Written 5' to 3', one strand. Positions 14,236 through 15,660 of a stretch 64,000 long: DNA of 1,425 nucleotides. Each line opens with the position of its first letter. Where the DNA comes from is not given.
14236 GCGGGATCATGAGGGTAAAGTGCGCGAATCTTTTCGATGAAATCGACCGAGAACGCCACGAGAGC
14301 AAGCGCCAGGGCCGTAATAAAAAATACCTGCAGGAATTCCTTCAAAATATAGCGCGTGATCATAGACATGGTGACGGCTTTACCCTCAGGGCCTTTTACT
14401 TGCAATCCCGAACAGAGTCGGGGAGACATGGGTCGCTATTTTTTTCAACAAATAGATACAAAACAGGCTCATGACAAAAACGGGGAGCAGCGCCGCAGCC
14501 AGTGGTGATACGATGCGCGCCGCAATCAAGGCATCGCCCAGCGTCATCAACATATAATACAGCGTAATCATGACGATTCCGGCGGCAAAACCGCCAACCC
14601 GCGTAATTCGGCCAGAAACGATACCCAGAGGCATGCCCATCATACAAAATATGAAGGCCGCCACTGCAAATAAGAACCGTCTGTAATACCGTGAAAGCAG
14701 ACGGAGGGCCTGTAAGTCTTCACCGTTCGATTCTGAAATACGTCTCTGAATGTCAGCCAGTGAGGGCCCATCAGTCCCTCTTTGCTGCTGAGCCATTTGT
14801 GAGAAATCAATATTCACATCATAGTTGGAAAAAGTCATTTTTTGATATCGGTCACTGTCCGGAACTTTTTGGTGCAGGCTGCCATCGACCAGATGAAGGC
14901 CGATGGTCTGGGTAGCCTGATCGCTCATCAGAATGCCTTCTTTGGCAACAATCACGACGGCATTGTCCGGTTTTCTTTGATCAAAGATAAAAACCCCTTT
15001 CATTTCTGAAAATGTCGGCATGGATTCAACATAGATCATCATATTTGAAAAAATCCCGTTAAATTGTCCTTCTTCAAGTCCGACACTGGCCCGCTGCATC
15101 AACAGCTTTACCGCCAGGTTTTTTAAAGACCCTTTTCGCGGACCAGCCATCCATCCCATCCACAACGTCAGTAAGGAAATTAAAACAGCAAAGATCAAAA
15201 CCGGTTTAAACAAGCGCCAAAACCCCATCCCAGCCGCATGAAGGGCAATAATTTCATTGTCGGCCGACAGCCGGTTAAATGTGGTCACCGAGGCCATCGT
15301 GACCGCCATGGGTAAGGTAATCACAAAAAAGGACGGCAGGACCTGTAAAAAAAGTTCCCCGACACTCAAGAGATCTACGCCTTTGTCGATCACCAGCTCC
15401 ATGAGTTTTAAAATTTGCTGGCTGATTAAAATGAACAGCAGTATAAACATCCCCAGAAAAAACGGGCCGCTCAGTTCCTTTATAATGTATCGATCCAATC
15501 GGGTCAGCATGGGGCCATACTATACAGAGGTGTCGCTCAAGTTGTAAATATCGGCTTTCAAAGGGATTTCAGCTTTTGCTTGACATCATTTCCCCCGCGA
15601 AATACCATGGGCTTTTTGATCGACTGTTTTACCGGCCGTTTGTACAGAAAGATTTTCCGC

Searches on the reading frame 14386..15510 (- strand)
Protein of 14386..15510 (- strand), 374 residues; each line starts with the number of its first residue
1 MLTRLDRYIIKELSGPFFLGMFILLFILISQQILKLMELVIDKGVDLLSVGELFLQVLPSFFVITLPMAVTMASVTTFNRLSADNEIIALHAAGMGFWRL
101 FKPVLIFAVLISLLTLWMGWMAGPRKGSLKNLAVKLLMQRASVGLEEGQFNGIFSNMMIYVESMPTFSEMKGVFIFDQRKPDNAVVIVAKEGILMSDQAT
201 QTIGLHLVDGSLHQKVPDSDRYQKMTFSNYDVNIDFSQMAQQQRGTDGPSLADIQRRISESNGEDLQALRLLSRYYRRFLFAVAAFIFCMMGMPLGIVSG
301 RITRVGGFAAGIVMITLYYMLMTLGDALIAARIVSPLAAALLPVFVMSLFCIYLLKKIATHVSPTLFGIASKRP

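Call 73: search_protein_families(library=pfam, proteins=[window:14386-15510:-], max_evalue=0.00001)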
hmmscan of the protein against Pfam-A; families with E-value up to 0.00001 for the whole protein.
window:14386-15510:- (374 aa): 1 family
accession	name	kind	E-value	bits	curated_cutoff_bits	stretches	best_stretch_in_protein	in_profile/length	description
PF03739.19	LptF_LptG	-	3.6e-74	250.3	27.9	1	7-357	1-353/353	Lipopolysaccharide export system permease LptF/LptG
